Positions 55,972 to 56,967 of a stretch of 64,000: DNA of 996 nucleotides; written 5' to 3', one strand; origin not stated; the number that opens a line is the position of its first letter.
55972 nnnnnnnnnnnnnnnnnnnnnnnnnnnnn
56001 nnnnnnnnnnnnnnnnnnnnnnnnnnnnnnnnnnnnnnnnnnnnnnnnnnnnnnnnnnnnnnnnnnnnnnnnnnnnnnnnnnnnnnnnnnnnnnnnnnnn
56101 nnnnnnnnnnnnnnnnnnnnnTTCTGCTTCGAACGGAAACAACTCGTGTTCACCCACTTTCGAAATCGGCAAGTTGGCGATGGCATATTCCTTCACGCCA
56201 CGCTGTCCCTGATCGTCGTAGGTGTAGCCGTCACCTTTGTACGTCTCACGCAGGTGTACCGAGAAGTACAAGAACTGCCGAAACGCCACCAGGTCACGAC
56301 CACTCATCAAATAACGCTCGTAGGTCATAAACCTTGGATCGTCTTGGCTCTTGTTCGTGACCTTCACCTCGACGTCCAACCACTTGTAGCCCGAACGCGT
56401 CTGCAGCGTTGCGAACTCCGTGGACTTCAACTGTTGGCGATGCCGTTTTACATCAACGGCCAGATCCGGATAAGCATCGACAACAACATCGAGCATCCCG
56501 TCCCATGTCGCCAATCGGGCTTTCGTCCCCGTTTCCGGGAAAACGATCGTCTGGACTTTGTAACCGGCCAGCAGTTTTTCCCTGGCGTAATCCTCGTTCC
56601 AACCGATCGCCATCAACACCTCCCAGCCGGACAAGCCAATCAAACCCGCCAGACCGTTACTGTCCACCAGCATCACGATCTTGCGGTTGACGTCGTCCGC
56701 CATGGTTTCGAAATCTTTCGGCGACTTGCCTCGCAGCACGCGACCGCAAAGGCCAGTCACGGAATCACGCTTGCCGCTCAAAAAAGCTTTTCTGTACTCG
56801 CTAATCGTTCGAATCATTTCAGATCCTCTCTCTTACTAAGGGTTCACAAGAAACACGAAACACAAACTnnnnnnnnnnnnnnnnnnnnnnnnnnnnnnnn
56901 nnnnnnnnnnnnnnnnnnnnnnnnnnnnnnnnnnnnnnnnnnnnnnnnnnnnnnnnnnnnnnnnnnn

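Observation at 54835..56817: Unusual fusion: unknown ~300-aa N-domain + isochorismatase/nicotinamidase-like domain between the kinase and vWA genes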

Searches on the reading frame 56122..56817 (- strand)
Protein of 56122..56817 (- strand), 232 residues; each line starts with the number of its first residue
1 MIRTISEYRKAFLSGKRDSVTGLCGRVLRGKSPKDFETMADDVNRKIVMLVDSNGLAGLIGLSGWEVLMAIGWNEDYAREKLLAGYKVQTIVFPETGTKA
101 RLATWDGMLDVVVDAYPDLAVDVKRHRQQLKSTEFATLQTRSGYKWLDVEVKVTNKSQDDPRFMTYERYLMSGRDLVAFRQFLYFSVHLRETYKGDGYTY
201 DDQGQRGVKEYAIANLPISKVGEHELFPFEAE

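Call 25: search_solved_structures(query=A2, max_evalue=10, show_alignments=2)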
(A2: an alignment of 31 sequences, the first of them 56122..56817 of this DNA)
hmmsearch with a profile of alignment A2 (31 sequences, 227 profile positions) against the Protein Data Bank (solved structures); distinct sequences matched with E-value up to 10: 8.
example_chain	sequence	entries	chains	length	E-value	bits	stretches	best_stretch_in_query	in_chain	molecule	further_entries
5i8l_A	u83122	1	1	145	0.00017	24.3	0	61-87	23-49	Lysozyme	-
6bxg_A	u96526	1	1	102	0.038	16.6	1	60-101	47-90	Tail-specific protease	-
36qu_M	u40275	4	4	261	0.055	16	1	106-178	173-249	V-type proton ATPase subunit D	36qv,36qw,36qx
21ty_A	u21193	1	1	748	0.15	14.6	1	50-155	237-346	Free fatty acid receptor 2,human free fatty acid receptor 2 (FFA2) fused with de novo desi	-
9uvy_A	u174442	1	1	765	0.33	13.5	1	55-155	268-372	Vasopressin V2 receptor,ARK1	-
6w6b_A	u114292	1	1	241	0.35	13.4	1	79-124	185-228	SaFakA-Cterminus domain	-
9uvz_A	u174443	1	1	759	0.5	12.9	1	56-155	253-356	Lysophosphatidic acid receptor 2,ARK1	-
7bpp_A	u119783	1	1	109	0.82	12.2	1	38-72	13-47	NF5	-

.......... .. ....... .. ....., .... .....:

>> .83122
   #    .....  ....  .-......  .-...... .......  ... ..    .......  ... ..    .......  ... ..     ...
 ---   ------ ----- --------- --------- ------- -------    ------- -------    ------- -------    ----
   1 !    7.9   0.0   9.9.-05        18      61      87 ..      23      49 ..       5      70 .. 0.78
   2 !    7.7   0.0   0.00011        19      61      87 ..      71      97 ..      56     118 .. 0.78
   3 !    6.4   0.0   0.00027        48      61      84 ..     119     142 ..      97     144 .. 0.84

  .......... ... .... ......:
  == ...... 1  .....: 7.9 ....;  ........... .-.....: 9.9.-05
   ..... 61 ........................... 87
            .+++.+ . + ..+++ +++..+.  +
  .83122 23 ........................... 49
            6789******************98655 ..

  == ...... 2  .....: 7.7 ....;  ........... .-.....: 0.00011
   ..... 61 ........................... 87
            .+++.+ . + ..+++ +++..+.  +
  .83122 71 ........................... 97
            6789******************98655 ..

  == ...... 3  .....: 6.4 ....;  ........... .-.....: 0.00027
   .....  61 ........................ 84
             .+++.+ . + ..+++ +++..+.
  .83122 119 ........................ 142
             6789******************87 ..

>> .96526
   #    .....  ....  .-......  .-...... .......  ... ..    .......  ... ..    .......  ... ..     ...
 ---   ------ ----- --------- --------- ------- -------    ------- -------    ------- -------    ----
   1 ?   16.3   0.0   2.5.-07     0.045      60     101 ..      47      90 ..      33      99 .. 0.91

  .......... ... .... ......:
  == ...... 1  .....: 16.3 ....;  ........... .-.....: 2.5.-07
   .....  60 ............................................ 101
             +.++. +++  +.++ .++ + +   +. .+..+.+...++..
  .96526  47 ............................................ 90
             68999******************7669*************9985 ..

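Call 32: predict_structure(alignment_id=A2)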
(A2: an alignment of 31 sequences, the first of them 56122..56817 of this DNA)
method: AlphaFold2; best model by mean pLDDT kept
length: 232 residues; sequences in the alignment: 31
mean_pLDDT: 95.7   pTM: 0.89
mean pLDDT of the five models: 95.7, 95.0, 95.0, 94.4, 91.8
residues with pLDDT >= 90: 218; 70-90: 13; 50-70: 1; < 50: 0
segments of 3 or more residues with pLDDT < 50: none
pLDDT, mean of each block of 10 residues (from residue 1): 98 97 97 97 94 97 97 95 97 95 98 98 98 97 96 83 96 98 96 94 93 97 96 92
secondary structure, 60 per line:
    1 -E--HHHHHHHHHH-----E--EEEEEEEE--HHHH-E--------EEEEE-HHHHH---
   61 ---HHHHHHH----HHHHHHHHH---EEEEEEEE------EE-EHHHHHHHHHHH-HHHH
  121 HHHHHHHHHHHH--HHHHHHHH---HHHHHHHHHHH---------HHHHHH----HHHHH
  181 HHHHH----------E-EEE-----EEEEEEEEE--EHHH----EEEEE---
elements in order: H5-14 E23-30 H33-36 E47-51 H53-57 H64-70 H75-83 E87-94 H105-115 H117-132 H135-142 H146-156 H166-171 H176-185 E198-200 E206-214 E225-229

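Call 35: fold_search(model_id=the predicted structure, library=pdb)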
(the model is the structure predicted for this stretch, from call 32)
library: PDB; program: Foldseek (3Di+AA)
matches with E <= 10: 39; with E <= 0.001: 0
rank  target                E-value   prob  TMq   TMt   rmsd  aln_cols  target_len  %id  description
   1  6fkg_B                1.1e+00  0.04  0.14  0.17  12.3       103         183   14  Crystal structure of the M.tuberculosis MbcT-MbcA toxin-antitoxin complex. (released 2019-02-27)
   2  3oc8                  1.5e+00  0.04  0.15  0.23   9.3       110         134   15  Crystal Structure of the C-terminal Domain of the Vibrio cholerae soluble colonization factor TcpF (released 2011-04-20)
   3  3ke6_B                1.9e+00  0.01  0.10  0.08  14.3       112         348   11  The crystal structure of the RsbU and RsbW domains of Rv1364c from Mycobacterium tuberculosis (released 2010-11-10)
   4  8dqm_F                2.5e+00  0.01  0.10  0.15  12.6        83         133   16  Crystal structure of isoaspartyl aminopeptidase from Roseivivax halodurans DSM 15395 (released 2023-04-26)
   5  8dqm_D                2.5e+00  0.01  0.10  0.15  12.6        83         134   16  Crystal structure of isoaspartyl aminopeptidase from Roseivivax halodurans DSM 15395 (released 2023-04-26)
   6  8dqm_B                2.5e+00  0.01  0.10  0.15  12.6        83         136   16  Crystal structure of isoaspartyl aminopeptidase from Roseivivax halodurans DSM 15395 (released 2023-04-26)
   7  8dqm_H                2.5e+00  0.01  0.10  0.14  12.6        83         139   16  Crystal structure of isoaspartyl aminopeptidase from Roseivivax halodurans DSM 15395 (released 2023-04-26)
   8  8vof_A                2.6e+00  0.01  0.15  0.10  15.5       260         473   11  GI targeted CpPI4K inhibitor (released 2024-09-04)
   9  7qq8_BBB              3.0e+00  0.02  0.09  0.14  12.8        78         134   14  Structure of E.coli Class 2 L-asparaginase EcAIII, mutant RDM1-8 (G206Y, R207Q, D210P, S211T) (released 2022-07-13)
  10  8qks_B                3.4e+00  0.01  0.06  0.13   9.3        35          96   14  Plasmodium falciparum reticulocyte-binding protein homologue 5 (PfRH5) bound to R5.034 (released 2024-07-31)
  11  4r4y_A                4.5e+00  0.01  0.10  0.08  12.8        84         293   14  Structural basis of a point mutation that causes the genetic disease Aspartylglucosaminuria (released 2014-12-17)
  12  7qq8_DDD              4.8e+00  0.01  0.09  0.13  12.9        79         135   15  Structure of E.coli Class 2 L-asparaginase EcAIII, mutant RDM1-8 (G206Y, R207Q, D210P, S211T) (released 2022-07-13)
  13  4dtf                  4.8e+00  0.01  0.16  0.13  12.2       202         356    9  Structure of a VgrG Vibrio cholerae toxin ACD domain in complex with AMP-PNP and Mg++ (released 2012-08-29)
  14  4o0d_A                4.8e+00  0.01  0.09  0.07  12.9        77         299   17  Crystal structure of the human L-asparaginase protein T168S mutant (released 2014-04-30)
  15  3cvz_B                5.4e+00  0.01  0.15  0.14  13.6       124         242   14  Structural insights into the molecular organization of the S-layer from Clostridium difficile (released 2009-03-17)
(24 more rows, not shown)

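Call 38: search_protein_representatives(alignment_id=A2)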
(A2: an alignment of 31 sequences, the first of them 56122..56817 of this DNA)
Query: 31 sequences, 227 profile positions. Proteins with E-value up to 0.001 (for the whole library): 882; up to 1e-10: 660; up to 1e-30: 311. The best 150 are listed.
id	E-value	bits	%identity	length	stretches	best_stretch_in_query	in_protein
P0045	5.1e-97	340.1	-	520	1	2-226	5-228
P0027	9.0e-96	336.0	-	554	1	1-226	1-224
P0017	1.3e-92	325.6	-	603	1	1-227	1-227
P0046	1.1e-90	319.3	-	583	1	2-226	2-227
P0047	7.9e-89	313.2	-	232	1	2-226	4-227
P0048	1.5e-83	296.0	-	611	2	3-216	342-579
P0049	3.4e-83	294.8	-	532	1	22-227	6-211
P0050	1.8e-82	292.4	-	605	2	3-217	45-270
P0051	1.7e-80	286.0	-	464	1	2-226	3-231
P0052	2.8e-78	278.7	-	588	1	3-225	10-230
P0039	8.3e-78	277.2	-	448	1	1-226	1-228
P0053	2.4e-77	275.7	-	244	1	2-226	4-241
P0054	3.1e-77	275.3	-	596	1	2-227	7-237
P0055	8.0e-77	274.0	-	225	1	2-224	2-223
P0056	1.8e-76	272.8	-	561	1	2-225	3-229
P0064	3.3e-72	258.9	-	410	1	3-226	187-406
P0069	1.6e-71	256.7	-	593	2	3-219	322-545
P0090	2.1e-66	239.9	-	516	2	20-225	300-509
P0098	5.7e-64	231.9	-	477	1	21-215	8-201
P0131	7.9e-58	211.9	-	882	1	12-226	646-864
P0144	5.0e-56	206.0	-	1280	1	18-225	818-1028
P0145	6.1e-56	205.7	-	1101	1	21-224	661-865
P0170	8.3e-51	188.9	-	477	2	43-224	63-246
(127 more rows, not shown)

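Call 46: fold_search(model_id=the predicted structure, library=viral)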
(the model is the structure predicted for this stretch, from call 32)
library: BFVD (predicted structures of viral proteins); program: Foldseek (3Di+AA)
matches with E <= 10: 105; with E <= 0.001: 0
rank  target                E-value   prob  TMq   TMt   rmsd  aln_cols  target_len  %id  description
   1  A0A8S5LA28            2.5e-01  0.04  0.09  0.16  14.9       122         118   16  Uncharacterized protein [Myoviridae sp. ctPuP5]
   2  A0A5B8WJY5            4.2e-01  0.06  0.23  0.14  15.3       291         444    9  Uncharacterized protein [Arthrobacter phage Qui]
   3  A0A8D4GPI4            8.1e-01  0.02  0.15  0.13  15.1       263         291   11  (no name in the UniProt tables at hand)
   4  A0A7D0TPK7            1.1e+00  0.01  0.09  0.11  20.4       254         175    9  Uncharacterized protein [Pseudomonas phage CHF17]
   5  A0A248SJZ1            1.3e+00  0.07  0.27  0.18  11.9       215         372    9  (no name in the UniProt tables at hand)
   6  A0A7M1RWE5            1.5e+00  0.02  0.11  0.14  15.9       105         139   14  Uncharacterized protein [uncultured phage cr118_1]
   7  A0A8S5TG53            1.7e+00  0.06  0.21  0.23  13.9       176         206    8  Uncharacterized protein [Siphoviridae sp. ct1yA16]
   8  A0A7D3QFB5            1.8e+00  0.03  0.14  0.15  11.2       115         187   10  (no name in the UniProt tables at hand)
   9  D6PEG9                1.9e+00  0.02  0.11  0.08  13.5        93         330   14  (no name in the UniProt tables at hand)
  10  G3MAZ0                2.5e+00  0.02  0.23  0.24  13.8       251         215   10  Gp610 [Bacillus phage G]
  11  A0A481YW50            2.5e+00  0.01  0.14  0.07  12.3       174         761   11  glutamate--tRNA ligase [Marseillevirus LCMAC201]
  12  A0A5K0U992            2.6e+00  0.01  0.07  0.05  11.0        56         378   16  Uncharacterized protein [Yasminevirus sp. GU-2018]
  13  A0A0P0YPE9            3.2e+00  0.04  0.28  0.22  10.1       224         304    7  (no name in the UniProt tables at hand)
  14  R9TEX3                3.2e+00  0.04  0.27  0.18   9.5       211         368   10  Uncharacterized protein [Vibrio phage nt-1]
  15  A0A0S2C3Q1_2          3.2e+00  0.02  0.15  0.04  16.6       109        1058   15  Polyprotein [Squash vein yellowing virus]
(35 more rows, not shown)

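Call 47: search_protein_families(library=pfam, proteins=[P0048, P0069, P0090, P0131, P0144, P0145, P0064, P0170, P0098, P0051], max_evalue=0.001)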
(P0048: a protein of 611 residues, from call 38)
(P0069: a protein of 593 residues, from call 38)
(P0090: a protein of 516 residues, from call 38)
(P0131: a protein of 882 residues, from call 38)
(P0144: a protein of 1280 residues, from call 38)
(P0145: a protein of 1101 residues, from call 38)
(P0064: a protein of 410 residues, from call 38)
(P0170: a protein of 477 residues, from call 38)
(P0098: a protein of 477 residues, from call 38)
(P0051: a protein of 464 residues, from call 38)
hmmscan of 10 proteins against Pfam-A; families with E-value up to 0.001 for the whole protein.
P0048 (611 aa): 0 families

P0069 (593 aa): 0 families

P0090 (516 aa): 0 families

P0131 (882 aa): 1 family
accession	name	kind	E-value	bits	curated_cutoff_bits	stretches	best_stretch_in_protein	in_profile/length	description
PF00149.33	Metallophos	-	4e-08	34.4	21.5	1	28-343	3-189/191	Calcineurin-like phosphoesterase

P0144 (1280 aa): 0 families

P0145 (1101 aa): 1 family
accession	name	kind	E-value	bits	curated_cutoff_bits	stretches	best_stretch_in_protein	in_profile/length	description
PF00149.33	Metallophos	-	4.4e-07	31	21.5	1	22-105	4-79/191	Calcineurin-like phosphoesterase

P0064 (410 aa): 0 families

P0170 (477 aa): 0 families

P0098 (477 aa): 1 family
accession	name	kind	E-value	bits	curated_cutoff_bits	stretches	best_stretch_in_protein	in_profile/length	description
PF00459.30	Inositol_P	-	1.5e-54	185.8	27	1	218-470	7-268/271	Inositol monophosphatase family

P0051 (464 aa): 0 families

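Call 48: find_homologous_proteins(query=A2, max_evalue=0.00001)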
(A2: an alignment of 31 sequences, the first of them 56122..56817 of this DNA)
Query A2 (31 sequences) (232 aa, profile of the alignment): 79 proteins with E <= 0.00001 among 6999 candidates.
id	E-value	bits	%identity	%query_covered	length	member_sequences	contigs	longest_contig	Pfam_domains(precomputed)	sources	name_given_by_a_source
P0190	3.4e-95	336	43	94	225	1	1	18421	-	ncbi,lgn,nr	ncbi:MAG: hypothetical protein JW891_17525 [Candidatus Lokiarchaeota archaeon]|nr:hypothetical prote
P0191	3.3e-94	333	40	96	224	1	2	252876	-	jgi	-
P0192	5.4e-92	325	42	95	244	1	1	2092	-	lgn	-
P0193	1.1e-87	311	43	95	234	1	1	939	-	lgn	-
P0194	6.8e-87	309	41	94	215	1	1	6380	-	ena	-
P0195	3.9e-86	306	44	97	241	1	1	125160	-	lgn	-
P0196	4.4e-86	306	41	94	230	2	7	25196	-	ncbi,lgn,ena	-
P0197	5.2e-86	306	46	97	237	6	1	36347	-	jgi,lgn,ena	jgi:hypothetical protein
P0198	6.1e-86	305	43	91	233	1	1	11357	-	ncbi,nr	ncbi:MAG: hypothetical protein JW839_22275 [Candidatus Lokiarchaeota archaeon]|nr:hypothetical prote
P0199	4.0e-85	303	47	97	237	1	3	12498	-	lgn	-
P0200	1.1e-84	301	48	92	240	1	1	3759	-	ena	-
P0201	1.2e-83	298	47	88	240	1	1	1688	-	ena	-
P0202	3.1e-83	297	41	98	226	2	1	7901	-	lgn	-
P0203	5.3e-83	296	44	97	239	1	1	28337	-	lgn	-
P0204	5.6e-83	296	43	99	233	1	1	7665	-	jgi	jgi:hypothetical protein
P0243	1.8e-61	225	36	96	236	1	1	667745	-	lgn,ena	-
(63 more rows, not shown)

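Call 49: find_encoding_contigs(protein=P0191, flank=8000, max_places=1)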
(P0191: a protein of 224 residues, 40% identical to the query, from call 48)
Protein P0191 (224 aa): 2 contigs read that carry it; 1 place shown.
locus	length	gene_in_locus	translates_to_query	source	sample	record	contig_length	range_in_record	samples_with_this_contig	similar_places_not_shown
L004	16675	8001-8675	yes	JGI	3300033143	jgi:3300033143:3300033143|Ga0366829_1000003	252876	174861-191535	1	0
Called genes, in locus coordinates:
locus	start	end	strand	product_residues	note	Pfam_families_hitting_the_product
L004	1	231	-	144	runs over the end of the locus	-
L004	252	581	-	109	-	-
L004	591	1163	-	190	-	-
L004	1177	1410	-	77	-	-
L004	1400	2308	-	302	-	PF04055:Radical_SAM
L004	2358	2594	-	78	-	-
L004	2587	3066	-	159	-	-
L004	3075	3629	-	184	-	-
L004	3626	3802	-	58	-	-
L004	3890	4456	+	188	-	-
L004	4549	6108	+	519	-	-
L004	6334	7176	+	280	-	PF13672:PP2C_2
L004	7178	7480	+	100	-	-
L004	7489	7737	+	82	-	-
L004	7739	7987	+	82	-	-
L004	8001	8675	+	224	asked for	-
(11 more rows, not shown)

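Call 50: find_encoding_contigs(protein=P0195, flank=8000, max_places=1)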
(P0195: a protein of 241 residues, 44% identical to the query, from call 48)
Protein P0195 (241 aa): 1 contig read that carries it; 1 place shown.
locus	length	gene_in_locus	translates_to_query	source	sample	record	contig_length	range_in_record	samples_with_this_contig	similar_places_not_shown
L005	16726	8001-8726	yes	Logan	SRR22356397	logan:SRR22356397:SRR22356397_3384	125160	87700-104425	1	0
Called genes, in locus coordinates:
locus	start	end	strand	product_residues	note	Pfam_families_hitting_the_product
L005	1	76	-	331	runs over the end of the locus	PF00687:Ribosomal_L1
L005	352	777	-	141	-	PF03946:Ribosomal_L11_N, PF00298:Ribosomal_L11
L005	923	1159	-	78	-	-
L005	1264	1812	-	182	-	PF02357:NusG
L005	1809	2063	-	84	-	PF00584:SecE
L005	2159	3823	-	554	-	PF00512:HisKA, PF13581:HATPase_c_2 (faint), PF02518:HATPase_c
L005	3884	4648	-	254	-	PF01863:YgjP-like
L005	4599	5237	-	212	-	PF06414:Zeta_toxin (weak), PF08433:KTI12 (weak), PF13238:AAA_18, PF13671:AAA_33, PF13207:AAA_17 (weak)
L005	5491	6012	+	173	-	PF00293:NUDIX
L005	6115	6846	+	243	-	-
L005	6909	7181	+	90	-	-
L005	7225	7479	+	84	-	PF09932:DUF2164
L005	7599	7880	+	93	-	-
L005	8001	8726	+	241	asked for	-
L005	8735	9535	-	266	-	PF00702:Hydrolase (faint), PF08282:Hydrolase_3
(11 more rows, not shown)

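Call 51: find_encoding_contigs(protein=P0243, flank=8000, max_places=1)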
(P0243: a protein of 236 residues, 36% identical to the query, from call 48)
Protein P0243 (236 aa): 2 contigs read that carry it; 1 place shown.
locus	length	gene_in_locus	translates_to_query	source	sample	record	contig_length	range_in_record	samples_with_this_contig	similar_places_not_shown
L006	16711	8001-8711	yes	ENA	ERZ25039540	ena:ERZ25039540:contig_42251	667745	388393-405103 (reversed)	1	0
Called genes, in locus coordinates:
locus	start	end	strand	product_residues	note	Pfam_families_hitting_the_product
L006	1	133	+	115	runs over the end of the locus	-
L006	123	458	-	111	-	PF10861:DUF2784 (weak)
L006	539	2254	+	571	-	PF00004:AAA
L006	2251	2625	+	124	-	-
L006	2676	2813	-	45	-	-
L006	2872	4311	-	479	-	PF00270:DEAD, PF04851:ResIII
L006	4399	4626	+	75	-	-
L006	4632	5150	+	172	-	-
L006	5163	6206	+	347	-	-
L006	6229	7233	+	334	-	-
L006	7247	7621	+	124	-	-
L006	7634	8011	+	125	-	-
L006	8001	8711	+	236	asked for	-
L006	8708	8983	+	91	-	-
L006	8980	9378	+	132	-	-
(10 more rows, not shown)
